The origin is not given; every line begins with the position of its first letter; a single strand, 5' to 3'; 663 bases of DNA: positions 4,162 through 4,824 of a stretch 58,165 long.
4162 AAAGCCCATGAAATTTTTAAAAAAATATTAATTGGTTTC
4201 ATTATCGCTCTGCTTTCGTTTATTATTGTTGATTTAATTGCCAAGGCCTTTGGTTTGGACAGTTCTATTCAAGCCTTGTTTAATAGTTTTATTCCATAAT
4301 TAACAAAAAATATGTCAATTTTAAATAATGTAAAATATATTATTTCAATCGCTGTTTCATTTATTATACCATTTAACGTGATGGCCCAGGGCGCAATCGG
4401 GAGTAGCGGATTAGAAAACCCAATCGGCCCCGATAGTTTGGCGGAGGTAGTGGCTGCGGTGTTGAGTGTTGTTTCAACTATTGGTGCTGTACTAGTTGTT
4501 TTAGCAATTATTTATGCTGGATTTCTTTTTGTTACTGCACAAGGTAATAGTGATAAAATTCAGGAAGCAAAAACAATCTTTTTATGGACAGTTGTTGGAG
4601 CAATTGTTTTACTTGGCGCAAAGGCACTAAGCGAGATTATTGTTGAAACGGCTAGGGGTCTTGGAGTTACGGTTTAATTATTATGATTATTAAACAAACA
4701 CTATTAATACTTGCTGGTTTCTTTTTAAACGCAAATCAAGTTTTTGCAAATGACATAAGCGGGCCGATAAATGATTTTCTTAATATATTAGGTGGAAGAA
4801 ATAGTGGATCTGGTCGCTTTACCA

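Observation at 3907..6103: Six tandem, divergent VirB2/TrbC-like pilins with no type IV secretion machinery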

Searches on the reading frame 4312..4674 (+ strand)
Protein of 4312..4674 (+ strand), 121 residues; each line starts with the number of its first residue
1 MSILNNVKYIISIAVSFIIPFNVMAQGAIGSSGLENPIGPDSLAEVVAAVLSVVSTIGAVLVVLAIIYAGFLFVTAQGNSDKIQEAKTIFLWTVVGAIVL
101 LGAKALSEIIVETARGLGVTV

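Call 3: search_protein_families(library=pfam, proteins=[window:4312-4674:+], max_evalue=1)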
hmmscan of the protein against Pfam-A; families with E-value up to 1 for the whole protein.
window:4312-4674:+ (121 aa): 5 families
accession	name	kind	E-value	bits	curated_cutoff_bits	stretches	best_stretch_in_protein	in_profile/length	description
PF18895.5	T4SS_pilin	-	1.5e-07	31.8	26.6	1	41-108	3-69/71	Type IV secretion system pilin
PF04956.18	TrbC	-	0.00013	22.6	27.9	1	10-106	15-94/98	TrbC/VIRB2 pilin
PF13664.11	DUF4149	-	0.015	16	24.6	1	24-103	11-86/102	Domain of unknown function (DUF4149)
PF02402.22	Lysis_col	-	0.21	11.9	27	0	85-103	3-21/49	Lysis protein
PF06687.17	SUR7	-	0.34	11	29.6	1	27-100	132-197/201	SUR7/PalI family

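Call 22: find_homologous_proteins(query=window:4312-4674:+, max_evalue=0.001)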
Query window:4312-4674:+ (121 aa): 72 proteins with E <= 0.001 among 226 candidates.
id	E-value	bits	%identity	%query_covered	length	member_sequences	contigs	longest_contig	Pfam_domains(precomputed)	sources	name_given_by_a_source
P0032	1.6e-63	230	100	100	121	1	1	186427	PF18895.6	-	-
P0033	1.0e-35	140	61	97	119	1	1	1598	PF18895.6,PF04956.19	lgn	-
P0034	3.1e-31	126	59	94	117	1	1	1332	PF18895.6,PF04956.19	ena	-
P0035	2.2e-30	123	68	92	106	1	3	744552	PF18895.6,PF04956.19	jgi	jgi:hypothetical protein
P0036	1.1e-27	114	54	97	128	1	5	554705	PF18895.6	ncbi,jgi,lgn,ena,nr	ncbi:MAG TPA: hypothetical protein P5328_01145 [Candidatus Paceibacterota bacterium]|nr:hypothetical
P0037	2.9e-25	107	58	76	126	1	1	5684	PF18895.6,PF04956.19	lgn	-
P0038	3.1e-25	107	59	76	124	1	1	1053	PF18895.6,PF04956.19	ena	-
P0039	3.5e-22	97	63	69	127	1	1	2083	PF18895.6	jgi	-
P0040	8.6e-21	92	61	68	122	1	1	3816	PF18895.6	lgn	-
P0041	3.6e-19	87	42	95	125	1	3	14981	PF18895.6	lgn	-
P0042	2.0e-18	85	46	92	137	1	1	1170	PF18895.6,PF04956.19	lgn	-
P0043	3.6e-18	84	45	93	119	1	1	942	PF04956.19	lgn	-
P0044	3.8e-18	84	56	62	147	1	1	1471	PF18895.6,PF04956.19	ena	-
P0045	1.6e-17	82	41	93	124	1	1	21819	PF18895.6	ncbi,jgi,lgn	-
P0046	3.7e-17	81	49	81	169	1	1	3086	-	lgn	-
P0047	4.6e-17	80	45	92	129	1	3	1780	PF04956.19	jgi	jgi:hypothetical protein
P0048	1.6e-16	78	42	93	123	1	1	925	PF18895.6,PF04956.19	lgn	-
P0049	2.2e-16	78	49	79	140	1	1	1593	PF18895.6,PF04956.19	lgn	-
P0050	4.9e-16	77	49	66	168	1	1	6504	PF18895.6,PF04956.19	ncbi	-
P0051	1.1e-15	76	52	69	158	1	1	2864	PF04956.19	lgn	-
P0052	1.1e-15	76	54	61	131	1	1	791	PF18895.6,PF04956.19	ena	-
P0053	1.9e-15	75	47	69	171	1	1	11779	PF18895.6,PF04956.19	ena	-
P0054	2.2e-15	75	43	92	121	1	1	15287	PF04956.19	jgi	jgi:hypothetical protein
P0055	2.3e-15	75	50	73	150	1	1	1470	PF04956.19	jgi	jgi:hypothetical protein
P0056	2.5e-15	75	50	74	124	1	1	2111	PF18895.6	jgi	jgi:heme/copper-type cytochrome/quinol oxidase subunit 2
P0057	4.7e-15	74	48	73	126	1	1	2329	PF18895.6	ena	-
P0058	9.2e-15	73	48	69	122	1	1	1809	PF18895.6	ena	-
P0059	9.3e-15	73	51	69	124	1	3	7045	PF04956.19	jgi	jgi:hypothetical protein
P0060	1.2e-14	72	45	87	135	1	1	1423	PF18895.6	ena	-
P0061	1.4e-14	72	51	60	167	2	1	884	PF18895.6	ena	-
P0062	1.6e-14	72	52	60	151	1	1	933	PF18895.6,PF01554.24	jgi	jgi:hypothetical protein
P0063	1.7e-14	72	47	76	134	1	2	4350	PF18895.6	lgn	-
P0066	3.3e-14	71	49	71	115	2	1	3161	PF18895.6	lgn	-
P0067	4.3e-14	71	47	74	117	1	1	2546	PF18895.6,PF04956.19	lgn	-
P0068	4.8e-14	71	49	69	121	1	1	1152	PF18895.6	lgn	-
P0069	9.5e-14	70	44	72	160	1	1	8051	PF18895.6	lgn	-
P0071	1.3e-13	69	43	88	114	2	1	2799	PF18895.6,PF04956.19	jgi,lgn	-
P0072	1.3e-13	69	43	78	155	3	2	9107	PF18895.6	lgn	-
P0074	1.8e-13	69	44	69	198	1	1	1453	PF18895.6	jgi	jgi:hypothetical protein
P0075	2.1e-13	68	48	73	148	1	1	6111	PF18895.6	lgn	-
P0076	2.7e-13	68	49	63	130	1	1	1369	PF18895.6,PF04956.19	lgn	-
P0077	4.4e-13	67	43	82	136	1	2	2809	PF18895.6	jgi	jgi:hypothetical protein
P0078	5.0e-13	67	53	60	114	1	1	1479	PF18895.6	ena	-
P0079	6.2e-13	67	45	69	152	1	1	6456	PF18895.6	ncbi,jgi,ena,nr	ncbi:pilin [Candidatus Nomurabacteria bacterium]|nr:pilin [Candidatus Nomurabacteria bacterium]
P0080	6.6e-13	67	46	69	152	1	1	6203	PF18895.6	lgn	-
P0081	1.4e-12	66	51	50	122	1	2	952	PF18895.6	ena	-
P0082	1.8e-12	65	36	98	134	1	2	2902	PF18895.6,PF01554.24,PF04956.19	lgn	-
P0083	2.9e-12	65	44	74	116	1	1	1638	PF18895.6,PF04956.19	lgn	-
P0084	3.5e-12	65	47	58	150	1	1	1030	PF18895.6,PF04956.19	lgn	-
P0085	4.2e-12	64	45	54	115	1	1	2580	PF18895.6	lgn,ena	-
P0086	5.8e-12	64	41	72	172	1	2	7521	PF18895.6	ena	-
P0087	6.1e-12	64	46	65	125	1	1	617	PF18895.6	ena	-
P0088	6.6e-12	64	37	77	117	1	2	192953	PF18895.6,PF04956.19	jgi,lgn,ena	-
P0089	7.3e-12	64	51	64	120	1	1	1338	PF18895.6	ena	-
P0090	1.6e-11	62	44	68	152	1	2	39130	PF18895.6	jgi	jgi:hypothetical protein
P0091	1.6e-11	62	47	69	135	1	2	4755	PF18895.6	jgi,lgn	jgi:hypothetical protein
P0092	1.7e-11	62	49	64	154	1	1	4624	PF18895.6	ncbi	-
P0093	2.0e-11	62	49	64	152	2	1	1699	PF18895.6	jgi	jgi:hypothetical protein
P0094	2.9e-11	62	43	79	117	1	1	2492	PF18895.6,PF04956.19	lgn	-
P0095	4.1e-11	61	51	56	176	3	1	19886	PF18895.6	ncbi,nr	ncbi:MAG: hypothetical protein KGJ31_01100 [Patescibacteria group bacterium]|nr:hypothetical protein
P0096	5.4e-11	61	44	62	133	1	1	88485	PF18895.6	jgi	-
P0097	5.5e-11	61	46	69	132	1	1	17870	PF18895.6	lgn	-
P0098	6.9e-11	60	39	69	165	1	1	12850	PF18895.6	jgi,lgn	-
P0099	9.6e-11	60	58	47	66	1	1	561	PF18895.6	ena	-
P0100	1.2e-10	60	46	64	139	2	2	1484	PF18895.6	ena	-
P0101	1.7e-10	59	60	35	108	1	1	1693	PF18895.6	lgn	-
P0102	1.0e-9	57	45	64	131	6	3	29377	PF18895.6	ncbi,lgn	-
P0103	2.4e-9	55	34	77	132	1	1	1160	PF18895.6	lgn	-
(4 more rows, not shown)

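Call 23: find_encoding_contigs(protein=P0035, flank=10000, max_places=3)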
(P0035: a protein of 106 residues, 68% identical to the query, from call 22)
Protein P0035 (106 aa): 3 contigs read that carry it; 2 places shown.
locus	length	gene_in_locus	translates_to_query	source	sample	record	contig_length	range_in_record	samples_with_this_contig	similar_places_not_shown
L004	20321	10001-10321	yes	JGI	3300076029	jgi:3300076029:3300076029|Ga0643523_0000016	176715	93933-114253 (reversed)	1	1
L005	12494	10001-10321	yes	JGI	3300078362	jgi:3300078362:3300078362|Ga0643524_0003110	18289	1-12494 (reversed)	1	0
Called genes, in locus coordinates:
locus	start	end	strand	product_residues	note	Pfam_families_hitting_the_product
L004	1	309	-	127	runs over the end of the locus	PF02130:YbeY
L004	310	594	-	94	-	-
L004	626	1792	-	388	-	PF13393:tRNA-synt_His (weak), PF03129:HGTP_anticodon (weak)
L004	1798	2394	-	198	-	PF10502:Peptidase_S26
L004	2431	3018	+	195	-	PF01195:Pept_tRNA_hydro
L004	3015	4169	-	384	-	PF21543:CvfB_2nd (faint), PF23459:S1_RRP5 (faint), PF00575:S1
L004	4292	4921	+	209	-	PF13483:Lactamase_B_3, PF12706:Lactamase_B_2 (faint)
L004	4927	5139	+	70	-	-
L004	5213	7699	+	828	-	PF00521:DNA_topoisoIV, PF03989:DNA_gyraseA_C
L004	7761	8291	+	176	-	PF01135:PCMT, PF01209:Ubie_methyltran (weak), PF01269:Fibrillarin (weak), PF01728:FtsJ, PF13847:Methyltransf_31, PF08241:Methyltransf_11, PF08242:Methyltransf_12 (weak), PF13649:Methyltransf_25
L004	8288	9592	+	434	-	PF01547:SBP_bac_1, PF13416:SBP_bac_8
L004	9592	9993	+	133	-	PF18895:T4SS_pilin (weak)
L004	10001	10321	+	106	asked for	PF04956:TrbC (weak), PF18895:T4SS_pilin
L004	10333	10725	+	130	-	-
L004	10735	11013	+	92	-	PF18895:T4SS_pilin (weak)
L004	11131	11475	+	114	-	PF18895:T4SS_pilin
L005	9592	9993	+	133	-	PF18895:T4SS_pilin (weak)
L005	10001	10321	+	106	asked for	PF04956:TrbC (weak), PF18895:T4SS_pilin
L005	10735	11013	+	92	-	PF18895:T4SS_pilin (weak)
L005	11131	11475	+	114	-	PF18895:T4SS_pilin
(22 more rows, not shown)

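Call 24: find_encoding_contigs(protein=P0036, flank=10000, max_places=3)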
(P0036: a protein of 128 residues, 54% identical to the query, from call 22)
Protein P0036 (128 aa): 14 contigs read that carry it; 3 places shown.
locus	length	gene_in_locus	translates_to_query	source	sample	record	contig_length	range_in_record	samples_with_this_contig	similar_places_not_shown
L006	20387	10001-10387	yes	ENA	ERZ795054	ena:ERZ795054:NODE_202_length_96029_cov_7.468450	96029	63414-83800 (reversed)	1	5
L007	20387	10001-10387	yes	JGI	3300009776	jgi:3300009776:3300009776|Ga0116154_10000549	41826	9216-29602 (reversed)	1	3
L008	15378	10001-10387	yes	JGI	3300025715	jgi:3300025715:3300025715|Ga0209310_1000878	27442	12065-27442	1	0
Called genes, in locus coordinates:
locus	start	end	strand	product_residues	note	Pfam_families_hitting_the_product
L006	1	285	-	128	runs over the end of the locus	PF02130:YbeY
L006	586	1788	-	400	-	PF13393:tRNA-synt_His (weak), PF03129:HGTP_anticodon (weak)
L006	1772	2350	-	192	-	PF10502:Peptidase_S26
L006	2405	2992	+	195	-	PF01195:Pept_tRNA_hydro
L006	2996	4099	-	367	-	PF21543:CvfB_2nd (faint), PF02599:CsrA (faint), PF23459:S1_RRP5 (faint), PF00575:S1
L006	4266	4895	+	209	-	PF13483:Lactamase_B_3, PF12706:Lactamase_B_2 (weak)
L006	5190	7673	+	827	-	PF00521:DNA_topoisoIV, PF03989:DNA_gyraseA_C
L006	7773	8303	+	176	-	PF01135:PCMT, PF01728:FtsJ, PF05175:MTS (faint), PF01209:Ubie_methyltran, PF13847:Methyltransf_31, PF08241:Methyltransf_11, PF08242:Methyltransf_12, PF13649:Methyltransf_25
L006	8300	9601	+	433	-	PF01547:SBP_bac_1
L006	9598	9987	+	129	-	-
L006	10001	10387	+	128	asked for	PF18895:T4SS_pilin (weak)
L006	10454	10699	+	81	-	-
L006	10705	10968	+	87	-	PF18895:T4SS_pilin (weak)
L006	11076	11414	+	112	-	PF18895:T4SS_pilin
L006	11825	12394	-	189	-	-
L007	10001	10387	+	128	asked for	PF18895:T4SS_pilin (weak)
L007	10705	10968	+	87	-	PF18895:T4SS_pilin (weak)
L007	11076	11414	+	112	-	PF18895:T4SS_pilin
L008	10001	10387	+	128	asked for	PF18895:T4SS_pilin (weak)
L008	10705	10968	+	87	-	PF18895:T4SS_pilin (weak)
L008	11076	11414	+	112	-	PF18895:T4SS_pilin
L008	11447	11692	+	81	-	PF18895:T4SS_pilin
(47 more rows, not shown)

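Call 29: find_related_loci(query=A3, collection=genome_contigs, flank=10000)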
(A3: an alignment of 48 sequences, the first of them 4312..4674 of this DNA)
Query A3 (121 aa) in genome_contigs; peptide patterns used: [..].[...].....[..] (x = any residue, [..] = any of these).
251 stretches matched a pattern; 222 encode a relative of the query (tblastn E <= 1e-3); the best 80 are kept; 80 distinct loci.
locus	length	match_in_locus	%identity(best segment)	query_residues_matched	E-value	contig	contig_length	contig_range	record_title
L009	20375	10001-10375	54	1-119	1e-33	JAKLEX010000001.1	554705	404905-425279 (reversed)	MAG: Patescibacteria group bacterium isolate RA.bin143 RA.bin143_1, whole genome shotgun sequence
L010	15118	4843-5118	48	28-117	3e-24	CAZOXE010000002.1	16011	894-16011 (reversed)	MAG TPA_asm: uncultured Candidatus Saccharibacteria bacterium isolate binchicken_co66_6 genome assembly, contig: NODE_57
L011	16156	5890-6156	53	25-113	2e-23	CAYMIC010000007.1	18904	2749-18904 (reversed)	MAG TPA_asm: uncultured Candidatus Saccharibacteria bacterium isolate SRP278252_co2_831 genome assembly, contig: NODE_59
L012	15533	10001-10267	53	25-113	2e-23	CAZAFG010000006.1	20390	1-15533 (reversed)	MAG TPA_asm: uncultured Candidatus Saccharibacteria bacterium isolate SRP286056_co2_554 genome assembly, contig: NODE_39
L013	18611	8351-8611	49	31-117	9e-23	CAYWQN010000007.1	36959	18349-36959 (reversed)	MAG TPA_asm: uncultured Candidatus Saccharibacteria bacterium isolate SRP278252_co2_32 genome assembly, contig: NODE_216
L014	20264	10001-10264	49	26-113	2e-22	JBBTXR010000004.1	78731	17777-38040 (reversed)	MAG: Patescibacteria group bacterium isolate H51-bin099_1 H51_bin099_1_000000000004, whole genome shotgun sequence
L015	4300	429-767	42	1-113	3e-22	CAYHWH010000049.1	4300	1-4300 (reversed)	MAG TPA_asm: uncultured Candidatus Saccharibacteria bacterium isolate ERP119705_co16_95 genome assembly, contig: NODE_16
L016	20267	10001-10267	52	28-113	3e-22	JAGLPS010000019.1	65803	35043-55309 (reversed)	MAG: Candidatus Paceibacterota bacterium isolate RS_8_2 ROV157_8.bin.2.fa_19, whole genome shotgun sequence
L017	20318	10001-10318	44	17-117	3e-22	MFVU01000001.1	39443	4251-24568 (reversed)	MAG: Candidatus Nomurabacteria bacterium RIFCSPLOWO2_12_FULL_44_11 rifcsplowo2_12_scaffold_10823, whole genome shotgun s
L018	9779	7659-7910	48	30-113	7e-22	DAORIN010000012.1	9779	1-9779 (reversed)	MAG TPA_asm: Candidatus Paceibacterota bacterium isolate AMR_MDS_5576 NODE_1195_length_9779_cov_5.136981, whole genome s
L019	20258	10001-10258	53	32-117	2e-21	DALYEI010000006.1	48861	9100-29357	MAG TPA_asm: Candidatus Paceibacterota bacterium isolate CTOTU14249 NODE_113_length_48861_cov_6.545896, whole genome sho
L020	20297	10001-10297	40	17-115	1e-21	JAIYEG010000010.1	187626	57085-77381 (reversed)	MAG: bacterium isolate H1_MAG_00060 pond_H1_MAG_00060_000000000005, whole genome shotgun sequence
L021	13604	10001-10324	40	17-119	2e-21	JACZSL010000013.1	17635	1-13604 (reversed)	MAG: Patescibacteria group bacterium isolate B111T1L10 B111T1L10_NODE4594, whole genome shotgun sequence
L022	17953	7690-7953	51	30-117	4e-21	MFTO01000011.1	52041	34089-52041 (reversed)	MAG: Candidatus Nomurabacteria bacterium RIFCSPHIGHO2_01_FULL_40_20 rifcsphigho2_01_scaffold_3989, whole genome shotgun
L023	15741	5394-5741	36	4-115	4e-21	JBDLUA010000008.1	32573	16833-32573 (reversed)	MAG: Candidatus Parcubacteria bacterium isolate lewisrun_2019_sw_WHONDRS-S19S_0014_B_bin.73 scaffold_718565, whole genom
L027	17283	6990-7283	47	17-113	5e-21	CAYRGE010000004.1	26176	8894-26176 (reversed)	MAG TPA_asm: uncultured Candidatus Saccharibacteria bacterium isolate SRP345593_co1_113 genome assembly, contig: NODE_30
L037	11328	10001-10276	48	27-113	4e-20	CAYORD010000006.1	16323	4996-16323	MAG TPA_asm: uncultured Candidatus Saccharibacteria bacterium isolate SRP269290_co4_246 genome assembly, contig: NODE_22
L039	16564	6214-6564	41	2-113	4e-20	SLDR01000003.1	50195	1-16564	MAG: Candidatus Campbellbacteria bacterium isolate CSSed162cmB_559 CSSed16-2cmB-593, whole genome shotgun sequence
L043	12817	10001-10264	43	30-117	6e-20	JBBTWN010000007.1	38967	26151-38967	MAG: Patescibacteria group bacterium isolate H41-bin081 H41_bin081_000000000007, whole genome shotgun sequence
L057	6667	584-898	42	12-115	4e-19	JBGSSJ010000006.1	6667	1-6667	MAG: Candidatus Paceibacteria bacterium isolate JTS-AC38 k141_1336013, whole genome shotgun sequence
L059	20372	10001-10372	40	3-120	5e-19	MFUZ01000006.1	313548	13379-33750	MAG: Candidatus Nomurabacteria bacterium RIFCSPLOWO2_01_FULL_41_18 rifcsplowo2_01_scaffold_32, whole genome shotgun sequ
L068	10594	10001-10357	43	4-117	9e-19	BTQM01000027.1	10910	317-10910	MAG: Patescibacteria group bacterium BMS9Abin13 DNA, NODE_2079_length_10910, whole genome shotgun sequence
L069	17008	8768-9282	44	15-113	7e-19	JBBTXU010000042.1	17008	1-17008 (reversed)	MAG: Patescibacteria group bacterium isolate H51-bin058_1 H51_bin058_1_000000000042, whole genome shotgun sequence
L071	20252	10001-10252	43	31-113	1e-18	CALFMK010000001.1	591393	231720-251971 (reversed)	MAG TPA_asm: uncultured bacterium isolate SRR6231188_bin.80_CONCOCT_v1.1_MAG genome assembly, contig: ERZ650241.1, whole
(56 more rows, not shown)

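Call 37: search_protein_families(library=pfam, proteins=[L043:545-2629:+, L027:13824-15557:+, L037:835-3144:+, L013:10986-13184:+, L039:11051-13084:-, L068:1589-3490:-, L059:831-2654:-, L057:4727-6514:-, L071:4225-7155:-, L069:9747-16256:+], max_evalue=0.0001)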
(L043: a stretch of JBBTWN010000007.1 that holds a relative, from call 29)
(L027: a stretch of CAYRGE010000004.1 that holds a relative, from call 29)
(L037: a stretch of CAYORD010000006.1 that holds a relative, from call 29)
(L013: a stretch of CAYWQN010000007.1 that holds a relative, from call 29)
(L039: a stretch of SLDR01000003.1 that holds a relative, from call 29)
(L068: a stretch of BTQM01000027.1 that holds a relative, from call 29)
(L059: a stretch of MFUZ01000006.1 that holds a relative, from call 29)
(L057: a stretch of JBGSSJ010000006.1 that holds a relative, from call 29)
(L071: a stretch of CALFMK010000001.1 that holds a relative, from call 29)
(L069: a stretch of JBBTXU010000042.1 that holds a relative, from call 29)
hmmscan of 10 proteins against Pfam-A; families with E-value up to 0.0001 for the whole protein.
L043:545-2629:+ (695 aa): 0 families

L027:13824-15557:+ (578 aa): 1 family
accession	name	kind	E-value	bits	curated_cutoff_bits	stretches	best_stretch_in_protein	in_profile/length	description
PF10412.15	TrwB_AAD_bind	-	1.2e-08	34.7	20.5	1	26-326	9-288/387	Type IV secretion-system coupling protein DNA-binding domain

L037:835-3144:+ (770 aa): 4 families
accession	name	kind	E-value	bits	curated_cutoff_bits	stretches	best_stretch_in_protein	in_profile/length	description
PF03477.21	ATP-cone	-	5e-20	72.3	25.8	1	17-108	2-87/88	ATP cone domain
PF17975.6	RNR_Alpha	-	4.1e-13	50.2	26.4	1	120-185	5-68/101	Ribonucleotide reductase alpha domain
PF02867.20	Ribonuc_red_lgC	-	1.1e-08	34.7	23.9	0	463-537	208-290/523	Ribonucleotide reductase, barrel domain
PF21995.1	RNR-II_ins_dom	-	4.5e-07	30.5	27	1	260-326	29-101/107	B12-dependent ribonucleotide reductase, insertion domain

L013:10986-13184:+ (733 aa): 0 families

L039:11051-13084:- (677 aa): 5 families
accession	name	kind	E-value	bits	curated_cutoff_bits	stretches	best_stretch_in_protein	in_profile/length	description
PF00773.25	RNB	-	5.6e-109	364.8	29.3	1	218-546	1-324/326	RNB domain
PF17876.7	CSD2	-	2.2e-23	82.5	26.2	1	121-194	1-74/74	Cold shock domain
PF17849.7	OB_Dis3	-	4.1e-08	33.6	22.8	1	145-187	34-76/77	Dis3-like cold-shock domain 2 (CSD2)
PF08206.17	OB_RNB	-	9e-08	32.1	24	1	44-101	1-58/58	Ribonuclease B OB domain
PF00575.29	S1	-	4.6e-06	27.4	22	0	592-671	3-70/74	S1 RNA binding domain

L068:1589-3490:- (633 aa): 2 families
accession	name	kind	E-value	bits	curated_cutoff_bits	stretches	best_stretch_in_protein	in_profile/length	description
PF00501.34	AMP-binding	-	1.4e-70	238.5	29.9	1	26-456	1-384/384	AMP-binding enzyme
PF23562.2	AMP-binding_C_3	-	2.1e-11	44.7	20.8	1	494-630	2-122/124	AMP-binding enzyme C-terminal domain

L059:831-2654:- (607 aa): 0 families

L057:4727-6514:- (595 aa): 3 families
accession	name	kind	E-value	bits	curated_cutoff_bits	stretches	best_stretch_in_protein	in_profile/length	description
PF00239.26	Resolvase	-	1.4e-20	74.3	23.3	1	74-220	2-145/145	Resolvase, N terminal domain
PF07508.19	Recombinase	-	7e-13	49.1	21.1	1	243-329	3-102/102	Recombinase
PF13408.12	Zn_ribbon_recom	-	7.8e-11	42.6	25.3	1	342-392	1-50/58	Recombinase zinc beta ribbon domain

L071:4225-7155:- (976 aa): 0 families

L069:9747-16256:+ (2170 aa): 7 families
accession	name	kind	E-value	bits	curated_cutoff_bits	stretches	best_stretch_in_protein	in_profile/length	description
PF05345.18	He_PIG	-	2.7e-79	262.2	24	7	1901-1986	1-96/96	Putative Ig domain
PF17963.7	Big_9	-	6e-57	191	23.6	7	1899-1984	1-89/89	Bacterial Ig domain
PF17892.7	Cadherin_5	-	3.7e-31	107.3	26.5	3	1898-1985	1-97/98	Cadherin-like domain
PF17803.7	Cadherin_4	-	3.3e-25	88.8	25.1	1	1710-1759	2-54/71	Bacterial cadherin-like domain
PF18911.6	PKD_4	-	3.2e-14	53.2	27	1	952-1034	1-81/85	PKD domain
PF00801.26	PKD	-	5.2e-11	42.8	23.5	1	957-1038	2-80/80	PKD domain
PF00041.27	fn3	-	2.1e-05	25.1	25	0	523-586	2-62/84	Fibronectin type III domain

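Call 39: search_solved_structures(query=A3, max_evalue=10, show_alignments=3)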
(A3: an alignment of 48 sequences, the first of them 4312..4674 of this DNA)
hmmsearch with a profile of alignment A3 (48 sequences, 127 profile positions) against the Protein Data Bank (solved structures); distinct sequences matched with E-value up to 10: 1.
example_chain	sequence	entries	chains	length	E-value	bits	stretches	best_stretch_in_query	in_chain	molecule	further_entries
5z62_B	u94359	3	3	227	0.21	15.1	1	63-106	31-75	Cytochrome c oxidase subunit 2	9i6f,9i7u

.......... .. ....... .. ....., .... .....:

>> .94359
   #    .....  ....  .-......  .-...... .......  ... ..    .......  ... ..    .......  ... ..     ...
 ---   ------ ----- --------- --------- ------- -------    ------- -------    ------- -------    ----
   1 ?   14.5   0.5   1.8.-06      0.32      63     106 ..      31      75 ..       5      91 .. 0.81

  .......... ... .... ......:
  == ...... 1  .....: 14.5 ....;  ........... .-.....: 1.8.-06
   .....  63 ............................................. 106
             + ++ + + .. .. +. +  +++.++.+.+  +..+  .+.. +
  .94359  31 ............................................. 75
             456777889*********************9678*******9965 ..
